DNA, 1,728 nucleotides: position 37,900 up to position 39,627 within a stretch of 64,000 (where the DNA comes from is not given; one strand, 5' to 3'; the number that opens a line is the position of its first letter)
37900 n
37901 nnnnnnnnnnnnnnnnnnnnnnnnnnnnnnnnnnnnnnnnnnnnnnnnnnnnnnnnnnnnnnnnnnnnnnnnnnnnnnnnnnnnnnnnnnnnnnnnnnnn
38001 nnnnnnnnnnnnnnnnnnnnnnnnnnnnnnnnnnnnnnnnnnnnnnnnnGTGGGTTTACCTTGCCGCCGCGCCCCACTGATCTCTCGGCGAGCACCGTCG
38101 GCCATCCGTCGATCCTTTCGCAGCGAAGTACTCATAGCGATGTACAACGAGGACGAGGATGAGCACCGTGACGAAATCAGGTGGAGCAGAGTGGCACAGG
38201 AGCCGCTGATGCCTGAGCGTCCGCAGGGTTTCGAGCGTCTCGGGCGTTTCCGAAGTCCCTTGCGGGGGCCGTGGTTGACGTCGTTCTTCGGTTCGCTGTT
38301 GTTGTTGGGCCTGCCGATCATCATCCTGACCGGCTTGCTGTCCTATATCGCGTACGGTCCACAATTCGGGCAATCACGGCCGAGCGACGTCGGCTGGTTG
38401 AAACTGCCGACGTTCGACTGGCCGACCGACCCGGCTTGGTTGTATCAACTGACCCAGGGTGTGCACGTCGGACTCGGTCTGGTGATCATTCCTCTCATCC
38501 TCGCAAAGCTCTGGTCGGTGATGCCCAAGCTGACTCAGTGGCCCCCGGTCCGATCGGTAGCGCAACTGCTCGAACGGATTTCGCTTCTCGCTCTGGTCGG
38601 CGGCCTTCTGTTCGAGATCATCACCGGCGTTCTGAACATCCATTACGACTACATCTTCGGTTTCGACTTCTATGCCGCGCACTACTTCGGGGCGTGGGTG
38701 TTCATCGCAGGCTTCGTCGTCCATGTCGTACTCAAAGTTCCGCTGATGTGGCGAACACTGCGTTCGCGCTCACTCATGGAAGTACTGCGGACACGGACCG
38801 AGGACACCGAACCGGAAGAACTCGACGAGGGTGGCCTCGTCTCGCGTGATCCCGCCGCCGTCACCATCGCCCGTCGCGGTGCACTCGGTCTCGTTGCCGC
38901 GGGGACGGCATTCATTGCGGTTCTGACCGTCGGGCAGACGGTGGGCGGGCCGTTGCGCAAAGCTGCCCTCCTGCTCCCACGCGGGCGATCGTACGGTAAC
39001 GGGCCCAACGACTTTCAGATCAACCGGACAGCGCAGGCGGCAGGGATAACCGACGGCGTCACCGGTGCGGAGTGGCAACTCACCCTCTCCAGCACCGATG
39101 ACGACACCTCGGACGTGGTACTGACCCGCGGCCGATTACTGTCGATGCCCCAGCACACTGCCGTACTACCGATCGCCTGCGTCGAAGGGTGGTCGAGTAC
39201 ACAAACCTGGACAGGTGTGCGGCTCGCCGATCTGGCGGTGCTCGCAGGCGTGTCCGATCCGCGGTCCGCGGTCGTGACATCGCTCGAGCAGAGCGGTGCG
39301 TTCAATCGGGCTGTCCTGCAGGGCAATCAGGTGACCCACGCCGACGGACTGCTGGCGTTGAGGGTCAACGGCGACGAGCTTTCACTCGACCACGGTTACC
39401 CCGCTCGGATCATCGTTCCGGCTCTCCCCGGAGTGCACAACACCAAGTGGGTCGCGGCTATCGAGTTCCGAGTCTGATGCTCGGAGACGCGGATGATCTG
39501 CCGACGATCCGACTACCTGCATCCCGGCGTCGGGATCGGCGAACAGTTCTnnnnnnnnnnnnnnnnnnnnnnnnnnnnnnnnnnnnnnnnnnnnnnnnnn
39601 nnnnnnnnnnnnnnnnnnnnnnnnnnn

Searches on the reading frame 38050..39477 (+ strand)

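Call 73: search_protein_families(library=pfam, proteins=[window:38050-39477:+], max_evalue=1e-8)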
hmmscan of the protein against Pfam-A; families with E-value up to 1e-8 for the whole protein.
window:38050-39477:+ (475 aa): 1 family
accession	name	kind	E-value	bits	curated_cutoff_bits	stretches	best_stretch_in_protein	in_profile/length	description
PF00174.25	Oxidored_molyb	-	1.3e-22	80.6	24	1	339-473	9-160/169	Oxidoreductase molybdopterin binding domain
